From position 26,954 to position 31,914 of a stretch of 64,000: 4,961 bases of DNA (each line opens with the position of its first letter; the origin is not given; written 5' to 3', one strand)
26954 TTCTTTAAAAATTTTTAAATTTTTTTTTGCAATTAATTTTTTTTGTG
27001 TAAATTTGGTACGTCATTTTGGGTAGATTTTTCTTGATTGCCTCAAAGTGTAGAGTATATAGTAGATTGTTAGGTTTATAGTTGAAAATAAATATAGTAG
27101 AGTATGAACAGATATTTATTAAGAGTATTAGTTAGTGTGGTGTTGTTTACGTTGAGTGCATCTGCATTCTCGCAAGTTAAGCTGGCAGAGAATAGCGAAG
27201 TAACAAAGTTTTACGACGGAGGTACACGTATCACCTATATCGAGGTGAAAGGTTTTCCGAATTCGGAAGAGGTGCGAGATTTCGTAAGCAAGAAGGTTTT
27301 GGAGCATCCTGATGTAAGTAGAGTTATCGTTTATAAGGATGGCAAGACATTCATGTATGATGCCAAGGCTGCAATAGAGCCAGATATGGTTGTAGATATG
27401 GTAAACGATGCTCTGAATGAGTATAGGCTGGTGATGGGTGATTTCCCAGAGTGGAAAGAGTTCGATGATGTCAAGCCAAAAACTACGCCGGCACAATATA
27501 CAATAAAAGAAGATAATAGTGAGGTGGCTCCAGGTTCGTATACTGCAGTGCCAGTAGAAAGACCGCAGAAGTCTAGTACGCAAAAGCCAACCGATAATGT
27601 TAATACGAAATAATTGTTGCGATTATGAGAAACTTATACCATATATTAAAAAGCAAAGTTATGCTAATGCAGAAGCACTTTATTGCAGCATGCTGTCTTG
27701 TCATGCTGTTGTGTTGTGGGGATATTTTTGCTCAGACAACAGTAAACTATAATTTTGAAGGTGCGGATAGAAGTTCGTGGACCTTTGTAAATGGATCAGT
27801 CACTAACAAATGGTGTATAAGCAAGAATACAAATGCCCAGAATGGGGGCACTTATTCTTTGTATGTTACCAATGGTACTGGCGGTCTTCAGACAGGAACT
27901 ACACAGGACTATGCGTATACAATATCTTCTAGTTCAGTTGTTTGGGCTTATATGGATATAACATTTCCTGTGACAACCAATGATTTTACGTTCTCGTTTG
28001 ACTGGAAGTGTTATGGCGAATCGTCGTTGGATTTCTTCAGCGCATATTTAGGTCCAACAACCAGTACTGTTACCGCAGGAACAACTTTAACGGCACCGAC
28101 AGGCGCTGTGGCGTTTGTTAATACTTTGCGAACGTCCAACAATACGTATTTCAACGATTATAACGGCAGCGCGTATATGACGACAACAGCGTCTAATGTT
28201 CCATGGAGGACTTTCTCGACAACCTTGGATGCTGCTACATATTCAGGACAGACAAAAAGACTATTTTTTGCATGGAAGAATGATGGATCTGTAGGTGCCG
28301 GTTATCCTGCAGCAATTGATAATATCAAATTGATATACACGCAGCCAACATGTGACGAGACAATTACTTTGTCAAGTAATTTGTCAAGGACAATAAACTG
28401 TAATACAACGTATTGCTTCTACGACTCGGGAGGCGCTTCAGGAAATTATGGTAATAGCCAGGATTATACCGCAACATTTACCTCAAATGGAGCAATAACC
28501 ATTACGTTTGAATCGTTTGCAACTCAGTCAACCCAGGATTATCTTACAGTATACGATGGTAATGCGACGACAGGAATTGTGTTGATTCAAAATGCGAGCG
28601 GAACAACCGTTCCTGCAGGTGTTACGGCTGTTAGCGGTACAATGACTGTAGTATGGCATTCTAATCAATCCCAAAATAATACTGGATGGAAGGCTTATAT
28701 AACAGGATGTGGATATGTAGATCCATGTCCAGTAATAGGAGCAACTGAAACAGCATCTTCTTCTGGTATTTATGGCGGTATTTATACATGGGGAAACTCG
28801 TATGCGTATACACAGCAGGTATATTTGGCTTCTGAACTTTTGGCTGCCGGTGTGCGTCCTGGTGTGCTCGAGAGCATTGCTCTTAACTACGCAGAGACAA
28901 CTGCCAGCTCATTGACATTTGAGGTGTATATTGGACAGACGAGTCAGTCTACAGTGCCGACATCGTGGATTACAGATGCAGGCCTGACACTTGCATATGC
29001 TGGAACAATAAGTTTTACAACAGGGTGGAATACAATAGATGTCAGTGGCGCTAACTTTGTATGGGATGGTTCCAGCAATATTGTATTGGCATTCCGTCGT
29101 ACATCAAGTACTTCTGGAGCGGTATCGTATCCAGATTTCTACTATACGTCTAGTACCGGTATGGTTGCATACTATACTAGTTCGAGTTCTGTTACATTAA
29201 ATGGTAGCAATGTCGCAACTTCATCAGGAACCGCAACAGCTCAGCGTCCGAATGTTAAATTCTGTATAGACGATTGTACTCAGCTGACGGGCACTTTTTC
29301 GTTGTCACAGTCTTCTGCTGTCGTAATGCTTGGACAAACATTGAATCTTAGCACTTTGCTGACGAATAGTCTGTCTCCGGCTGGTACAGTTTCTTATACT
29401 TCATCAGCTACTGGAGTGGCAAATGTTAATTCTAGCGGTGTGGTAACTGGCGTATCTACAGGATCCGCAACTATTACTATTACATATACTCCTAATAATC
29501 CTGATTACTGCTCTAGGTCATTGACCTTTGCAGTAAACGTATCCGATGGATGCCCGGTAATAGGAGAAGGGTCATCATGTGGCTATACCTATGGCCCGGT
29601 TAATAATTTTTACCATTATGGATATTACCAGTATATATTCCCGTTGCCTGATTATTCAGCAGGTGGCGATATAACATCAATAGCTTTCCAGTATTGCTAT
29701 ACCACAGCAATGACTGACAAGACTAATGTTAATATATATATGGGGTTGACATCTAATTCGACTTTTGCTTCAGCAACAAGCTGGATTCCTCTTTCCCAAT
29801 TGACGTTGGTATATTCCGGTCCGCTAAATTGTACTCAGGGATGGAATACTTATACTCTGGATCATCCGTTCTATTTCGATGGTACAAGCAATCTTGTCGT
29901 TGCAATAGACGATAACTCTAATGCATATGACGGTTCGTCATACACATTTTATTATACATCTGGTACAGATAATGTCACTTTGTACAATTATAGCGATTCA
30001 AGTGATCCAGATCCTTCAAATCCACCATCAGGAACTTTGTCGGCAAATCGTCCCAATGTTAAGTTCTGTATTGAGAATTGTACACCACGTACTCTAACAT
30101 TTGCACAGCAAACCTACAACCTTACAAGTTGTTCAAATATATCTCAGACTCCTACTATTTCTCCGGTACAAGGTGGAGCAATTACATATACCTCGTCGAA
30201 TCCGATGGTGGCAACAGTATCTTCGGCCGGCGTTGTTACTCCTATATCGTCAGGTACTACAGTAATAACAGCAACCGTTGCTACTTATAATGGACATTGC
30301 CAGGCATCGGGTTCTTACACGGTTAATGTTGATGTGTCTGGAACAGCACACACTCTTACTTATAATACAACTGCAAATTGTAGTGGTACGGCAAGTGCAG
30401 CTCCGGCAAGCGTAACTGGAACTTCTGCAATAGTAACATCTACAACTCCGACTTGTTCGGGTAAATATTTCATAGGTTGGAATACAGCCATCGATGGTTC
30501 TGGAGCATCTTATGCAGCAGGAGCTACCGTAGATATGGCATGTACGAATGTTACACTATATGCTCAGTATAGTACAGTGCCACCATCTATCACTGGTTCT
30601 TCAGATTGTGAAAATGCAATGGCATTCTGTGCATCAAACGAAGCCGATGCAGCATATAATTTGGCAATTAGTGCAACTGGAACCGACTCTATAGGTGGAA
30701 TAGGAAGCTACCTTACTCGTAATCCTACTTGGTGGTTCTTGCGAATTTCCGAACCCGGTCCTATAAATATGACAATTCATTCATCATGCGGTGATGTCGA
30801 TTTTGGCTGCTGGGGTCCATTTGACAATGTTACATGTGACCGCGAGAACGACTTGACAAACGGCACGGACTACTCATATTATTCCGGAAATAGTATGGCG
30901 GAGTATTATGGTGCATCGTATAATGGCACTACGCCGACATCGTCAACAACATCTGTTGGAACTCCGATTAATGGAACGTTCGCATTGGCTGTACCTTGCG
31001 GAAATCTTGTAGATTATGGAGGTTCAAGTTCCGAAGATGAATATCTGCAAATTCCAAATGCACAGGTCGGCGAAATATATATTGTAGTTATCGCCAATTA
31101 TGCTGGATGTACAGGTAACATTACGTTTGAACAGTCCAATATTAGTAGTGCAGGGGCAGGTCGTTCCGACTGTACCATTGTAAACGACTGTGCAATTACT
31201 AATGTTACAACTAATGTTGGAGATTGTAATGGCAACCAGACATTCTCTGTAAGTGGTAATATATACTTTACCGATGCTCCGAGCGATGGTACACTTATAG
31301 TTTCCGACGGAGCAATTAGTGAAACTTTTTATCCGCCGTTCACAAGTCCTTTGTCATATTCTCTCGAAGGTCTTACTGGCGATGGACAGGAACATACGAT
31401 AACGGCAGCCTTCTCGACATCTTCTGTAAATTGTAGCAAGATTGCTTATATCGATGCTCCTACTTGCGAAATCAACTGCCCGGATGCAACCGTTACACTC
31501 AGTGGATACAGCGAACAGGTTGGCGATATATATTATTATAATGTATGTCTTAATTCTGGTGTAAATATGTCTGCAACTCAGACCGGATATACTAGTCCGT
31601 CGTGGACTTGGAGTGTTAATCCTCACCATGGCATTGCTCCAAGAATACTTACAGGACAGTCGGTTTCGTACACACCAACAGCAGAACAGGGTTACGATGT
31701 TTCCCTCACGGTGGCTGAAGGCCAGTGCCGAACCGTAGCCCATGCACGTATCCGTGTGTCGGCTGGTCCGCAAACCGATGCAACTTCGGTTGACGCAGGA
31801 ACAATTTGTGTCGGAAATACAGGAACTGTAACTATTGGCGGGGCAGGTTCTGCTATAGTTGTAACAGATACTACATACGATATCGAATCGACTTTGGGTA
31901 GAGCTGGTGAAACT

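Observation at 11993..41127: Back-to-back giant T9SS cargo genes (4949 aa with type-A CTD, 4500 aa with type-B CTD) forming a 29-kb surface-protein locus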

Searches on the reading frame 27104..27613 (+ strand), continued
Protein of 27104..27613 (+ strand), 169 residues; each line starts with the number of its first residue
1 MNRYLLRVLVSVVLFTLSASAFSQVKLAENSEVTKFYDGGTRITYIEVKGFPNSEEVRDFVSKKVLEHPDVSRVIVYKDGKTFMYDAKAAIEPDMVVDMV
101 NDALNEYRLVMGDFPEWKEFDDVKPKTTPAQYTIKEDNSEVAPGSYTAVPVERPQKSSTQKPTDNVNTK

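Call 85: find_encoding_contigs(protein=P0054, flank=10000, max_places=2)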
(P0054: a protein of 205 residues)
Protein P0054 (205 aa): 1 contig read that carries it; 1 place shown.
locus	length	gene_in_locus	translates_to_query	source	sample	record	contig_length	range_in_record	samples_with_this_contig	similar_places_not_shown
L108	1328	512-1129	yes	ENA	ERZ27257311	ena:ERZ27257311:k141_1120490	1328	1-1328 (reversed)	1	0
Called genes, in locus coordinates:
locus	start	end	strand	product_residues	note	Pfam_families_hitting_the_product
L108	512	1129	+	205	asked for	-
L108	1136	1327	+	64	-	?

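Call 91: search_solved_structures(query=A2, max_evalue=1)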
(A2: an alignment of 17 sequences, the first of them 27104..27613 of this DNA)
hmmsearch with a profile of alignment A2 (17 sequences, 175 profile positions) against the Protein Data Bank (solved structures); distinct sequences matched with E-value up to 1: 0.

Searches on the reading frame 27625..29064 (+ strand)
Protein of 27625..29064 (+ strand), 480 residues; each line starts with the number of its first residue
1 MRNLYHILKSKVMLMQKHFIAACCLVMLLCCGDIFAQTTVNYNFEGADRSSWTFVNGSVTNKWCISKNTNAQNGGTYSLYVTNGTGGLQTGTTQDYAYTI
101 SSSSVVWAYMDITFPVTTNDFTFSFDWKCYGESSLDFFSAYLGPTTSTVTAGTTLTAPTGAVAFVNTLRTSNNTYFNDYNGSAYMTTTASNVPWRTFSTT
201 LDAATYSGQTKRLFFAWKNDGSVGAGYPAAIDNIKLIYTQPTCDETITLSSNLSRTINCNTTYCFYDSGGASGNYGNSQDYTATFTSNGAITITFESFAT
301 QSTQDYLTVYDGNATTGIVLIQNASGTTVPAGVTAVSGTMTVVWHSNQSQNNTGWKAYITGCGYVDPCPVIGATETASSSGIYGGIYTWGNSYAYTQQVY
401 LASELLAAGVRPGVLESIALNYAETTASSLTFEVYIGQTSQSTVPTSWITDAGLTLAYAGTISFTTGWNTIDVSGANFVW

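Call 15: search_protein_families(library=pfam, proteins=[window:27625-29064:+], max_evalue=0.01)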
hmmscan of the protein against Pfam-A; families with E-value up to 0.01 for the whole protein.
window:27625-29064:+ (480 aa): 1 family
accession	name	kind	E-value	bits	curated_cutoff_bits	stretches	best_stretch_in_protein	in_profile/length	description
PF00431.26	CUB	-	3.4e-07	31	21.4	1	281-358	29-109/110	CUB domain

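Call 53: find_homologous_proteins(query=window:27625-29064:+, max_evalue=0.00001)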
Query window:27625-29064:+ (480 aa): 2 proteins with E <= 0.00001 among 8000 candidates.
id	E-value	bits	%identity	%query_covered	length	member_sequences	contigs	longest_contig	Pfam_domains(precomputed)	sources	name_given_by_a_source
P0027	2.8e-100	354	45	34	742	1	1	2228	PF00431.27,PF02368.25,PF26918.1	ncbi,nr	ncbi:MAG: Ig-like domain-containing protein, partial [Bacteroidales bacterium]|nr:Ig-like domain-con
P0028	1.1e-22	99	34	39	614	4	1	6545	-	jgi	jgi:hypothetical protein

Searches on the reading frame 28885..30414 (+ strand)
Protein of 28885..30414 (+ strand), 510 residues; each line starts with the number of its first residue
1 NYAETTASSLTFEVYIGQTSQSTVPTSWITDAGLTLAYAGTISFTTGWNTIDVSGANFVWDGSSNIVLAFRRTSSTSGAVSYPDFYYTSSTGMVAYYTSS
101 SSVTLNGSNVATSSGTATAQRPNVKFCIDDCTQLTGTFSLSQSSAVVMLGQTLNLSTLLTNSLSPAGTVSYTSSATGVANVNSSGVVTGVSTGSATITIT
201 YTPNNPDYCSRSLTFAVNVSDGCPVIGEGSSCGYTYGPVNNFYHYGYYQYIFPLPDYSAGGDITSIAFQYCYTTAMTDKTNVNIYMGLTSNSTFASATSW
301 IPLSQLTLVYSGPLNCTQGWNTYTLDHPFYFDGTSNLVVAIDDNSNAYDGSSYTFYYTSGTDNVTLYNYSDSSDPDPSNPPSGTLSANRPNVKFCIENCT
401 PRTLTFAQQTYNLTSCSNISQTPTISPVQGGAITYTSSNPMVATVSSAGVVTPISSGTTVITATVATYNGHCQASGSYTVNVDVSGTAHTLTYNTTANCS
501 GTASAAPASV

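Call 15: search_protein_families(library=pfam, proteins=[window:28885-30414:+], max_evalue=0.01)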
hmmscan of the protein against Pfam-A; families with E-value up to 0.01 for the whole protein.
window:28885-30414:+ (510 aa): 2 families
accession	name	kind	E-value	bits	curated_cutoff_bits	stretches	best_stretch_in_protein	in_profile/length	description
PF02368.24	Big_2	-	1e-11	45.1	22.8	2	138-200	5-67/79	Bacterial Ig-like domain (group 2)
PF22359.2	Big-like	-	9.9e-09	35.8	27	1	433-465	3-35/48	Bacterial Ig-like domain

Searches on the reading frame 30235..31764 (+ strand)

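Call 15: search_protein_families(library=pfam, proteins=[window:30235-31764:+], max_evalue=0.01)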
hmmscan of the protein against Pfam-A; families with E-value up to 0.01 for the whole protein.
window:30235-31764:+ (510 aa): 1 family
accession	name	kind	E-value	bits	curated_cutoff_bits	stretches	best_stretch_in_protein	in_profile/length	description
PF09479.16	Flg_new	-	2.4e-08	34.4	27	1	39-111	1-65/65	Listeria-Bacteroides repeat domain (List_Bact_rpt)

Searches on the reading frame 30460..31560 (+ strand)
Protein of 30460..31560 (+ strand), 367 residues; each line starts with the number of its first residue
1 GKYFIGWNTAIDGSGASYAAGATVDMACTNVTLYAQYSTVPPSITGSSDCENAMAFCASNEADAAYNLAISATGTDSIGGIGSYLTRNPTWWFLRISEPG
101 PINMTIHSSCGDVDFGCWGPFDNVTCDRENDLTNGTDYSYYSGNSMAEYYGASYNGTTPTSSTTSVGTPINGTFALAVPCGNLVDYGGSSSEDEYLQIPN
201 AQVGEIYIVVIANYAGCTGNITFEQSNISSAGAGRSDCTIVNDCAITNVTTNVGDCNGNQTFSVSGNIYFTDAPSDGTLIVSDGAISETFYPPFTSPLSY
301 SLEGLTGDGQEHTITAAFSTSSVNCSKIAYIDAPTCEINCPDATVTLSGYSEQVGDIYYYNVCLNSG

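Call 75: search_protein_families(library=pfam, proteins=[window:30460-31560:+], max_evalue=0.01)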
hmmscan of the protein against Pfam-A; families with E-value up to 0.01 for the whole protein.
window:30460-31560:+ (367 aa): 0 families

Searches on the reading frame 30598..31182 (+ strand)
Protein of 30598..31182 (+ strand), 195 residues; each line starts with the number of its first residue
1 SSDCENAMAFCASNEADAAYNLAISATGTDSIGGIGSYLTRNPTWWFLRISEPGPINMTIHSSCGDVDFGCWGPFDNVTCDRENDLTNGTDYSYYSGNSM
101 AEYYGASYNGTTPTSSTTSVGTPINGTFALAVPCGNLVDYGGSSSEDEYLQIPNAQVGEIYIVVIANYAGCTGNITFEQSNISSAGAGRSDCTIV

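Call 78: search_solved_structures(query=A3, max_evalue=1, show_alignments=1)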
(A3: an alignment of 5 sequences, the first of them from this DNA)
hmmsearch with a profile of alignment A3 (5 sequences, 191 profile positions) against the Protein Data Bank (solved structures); distinct sequences matched with E-value up to 1: 0.
